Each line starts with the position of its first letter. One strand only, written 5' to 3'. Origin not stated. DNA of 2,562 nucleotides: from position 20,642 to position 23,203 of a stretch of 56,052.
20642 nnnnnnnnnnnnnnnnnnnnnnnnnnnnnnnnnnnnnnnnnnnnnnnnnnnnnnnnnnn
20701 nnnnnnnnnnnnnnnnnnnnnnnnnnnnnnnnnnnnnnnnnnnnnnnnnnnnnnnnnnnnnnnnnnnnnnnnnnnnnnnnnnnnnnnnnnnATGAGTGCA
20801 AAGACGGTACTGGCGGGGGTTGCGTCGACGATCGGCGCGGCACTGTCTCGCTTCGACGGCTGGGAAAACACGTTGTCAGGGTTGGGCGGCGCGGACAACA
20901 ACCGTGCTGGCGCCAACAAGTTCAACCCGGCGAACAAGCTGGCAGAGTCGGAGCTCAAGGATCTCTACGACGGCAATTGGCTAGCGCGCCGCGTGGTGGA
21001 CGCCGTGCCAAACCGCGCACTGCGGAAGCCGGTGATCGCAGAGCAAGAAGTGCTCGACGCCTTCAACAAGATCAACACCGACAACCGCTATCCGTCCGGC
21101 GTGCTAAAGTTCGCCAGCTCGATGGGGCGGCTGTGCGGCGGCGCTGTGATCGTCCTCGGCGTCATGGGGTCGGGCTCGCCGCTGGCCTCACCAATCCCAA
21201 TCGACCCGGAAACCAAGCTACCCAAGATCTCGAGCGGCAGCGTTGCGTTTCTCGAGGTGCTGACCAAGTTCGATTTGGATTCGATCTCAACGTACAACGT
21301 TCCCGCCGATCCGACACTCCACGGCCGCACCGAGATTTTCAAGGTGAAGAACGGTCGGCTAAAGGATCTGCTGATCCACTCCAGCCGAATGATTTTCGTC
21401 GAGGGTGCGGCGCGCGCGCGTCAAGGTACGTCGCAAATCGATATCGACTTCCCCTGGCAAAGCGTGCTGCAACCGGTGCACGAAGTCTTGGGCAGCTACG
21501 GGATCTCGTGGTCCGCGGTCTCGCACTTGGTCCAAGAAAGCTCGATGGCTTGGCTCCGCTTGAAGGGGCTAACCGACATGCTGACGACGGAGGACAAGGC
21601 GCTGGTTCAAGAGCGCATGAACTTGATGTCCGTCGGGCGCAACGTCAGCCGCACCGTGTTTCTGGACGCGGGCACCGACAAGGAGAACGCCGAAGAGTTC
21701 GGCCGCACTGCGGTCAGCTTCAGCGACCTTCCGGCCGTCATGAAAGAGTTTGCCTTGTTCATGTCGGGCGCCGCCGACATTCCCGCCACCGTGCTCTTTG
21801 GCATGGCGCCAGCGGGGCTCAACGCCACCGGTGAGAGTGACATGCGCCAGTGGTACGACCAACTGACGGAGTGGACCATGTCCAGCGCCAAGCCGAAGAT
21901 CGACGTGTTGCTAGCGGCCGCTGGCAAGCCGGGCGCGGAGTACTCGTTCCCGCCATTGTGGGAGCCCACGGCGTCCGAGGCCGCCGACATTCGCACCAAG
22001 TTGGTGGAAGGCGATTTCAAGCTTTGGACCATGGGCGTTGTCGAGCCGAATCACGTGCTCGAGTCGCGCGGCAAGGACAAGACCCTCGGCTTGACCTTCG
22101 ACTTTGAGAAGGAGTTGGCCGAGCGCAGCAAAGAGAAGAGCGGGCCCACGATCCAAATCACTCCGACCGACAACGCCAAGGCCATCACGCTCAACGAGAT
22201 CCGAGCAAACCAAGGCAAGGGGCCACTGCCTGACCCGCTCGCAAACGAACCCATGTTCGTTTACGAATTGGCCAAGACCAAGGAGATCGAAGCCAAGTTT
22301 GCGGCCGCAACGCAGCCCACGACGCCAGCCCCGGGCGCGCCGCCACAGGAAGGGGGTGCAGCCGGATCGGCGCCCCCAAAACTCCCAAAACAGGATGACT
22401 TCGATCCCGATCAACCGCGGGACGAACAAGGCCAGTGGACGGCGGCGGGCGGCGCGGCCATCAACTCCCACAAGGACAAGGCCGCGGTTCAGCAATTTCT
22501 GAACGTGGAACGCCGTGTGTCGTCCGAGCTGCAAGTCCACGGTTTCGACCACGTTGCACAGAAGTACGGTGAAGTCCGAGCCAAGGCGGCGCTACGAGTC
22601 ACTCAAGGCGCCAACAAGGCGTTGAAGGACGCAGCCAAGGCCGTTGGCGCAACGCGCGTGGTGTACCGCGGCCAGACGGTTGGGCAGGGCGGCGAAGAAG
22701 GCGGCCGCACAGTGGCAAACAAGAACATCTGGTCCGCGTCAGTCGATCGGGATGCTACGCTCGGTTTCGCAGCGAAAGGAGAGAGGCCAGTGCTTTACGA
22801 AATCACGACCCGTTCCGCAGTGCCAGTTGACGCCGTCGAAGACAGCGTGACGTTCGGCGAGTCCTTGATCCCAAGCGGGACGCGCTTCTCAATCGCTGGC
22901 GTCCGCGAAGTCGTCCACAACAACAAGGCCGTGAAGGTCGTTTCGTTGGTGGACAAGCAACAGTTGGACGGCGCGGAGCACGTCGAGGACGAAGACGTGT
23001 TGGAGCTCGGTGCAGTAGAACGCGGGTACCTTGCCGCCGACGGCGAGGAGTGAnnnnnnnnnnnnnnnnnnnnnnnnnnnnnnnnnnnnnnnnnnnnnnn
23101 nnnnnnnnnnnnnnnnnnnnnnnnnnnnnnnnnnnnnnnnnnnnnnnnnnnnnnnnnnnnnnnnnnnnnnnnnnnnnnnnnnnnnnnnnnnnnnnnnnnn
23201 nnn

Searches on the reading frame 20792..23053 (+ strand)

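Call 20: search_protein_families(library=phrogs, proteins=[window:20792-23053:+], max_evalue=0.001)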
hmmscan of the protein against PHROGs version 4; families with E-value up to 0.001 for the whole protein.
window:20792-23053:+ (753 aa): 7 families
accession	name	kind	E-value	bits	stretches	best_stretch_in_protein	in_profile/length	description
phrog_146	-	head and packaging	3e-55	189.2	1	19-461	22-460/587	portal protein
phrog_15528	-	head and packaging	3.7e-26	92.7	1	19-423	31-447/794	portal protein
phrog_12751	-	unknown function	1e-12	48.8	1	224-464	13-257/283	-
phrog_220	-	head and packaging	3.9e-12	46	1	216-371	219-370/1338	minor head protein and DNA pilot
phrog_15615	-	head and packaging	1.2e-07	32.3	1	22-206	7-180/194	virion structural protein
phrog_4660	-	head and packaging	4.1e-05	23.2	1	299-433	347-483/765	minor head protein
phrog_12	-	head and packaging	0.00084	19.5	0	435-605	377-513/646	portal protein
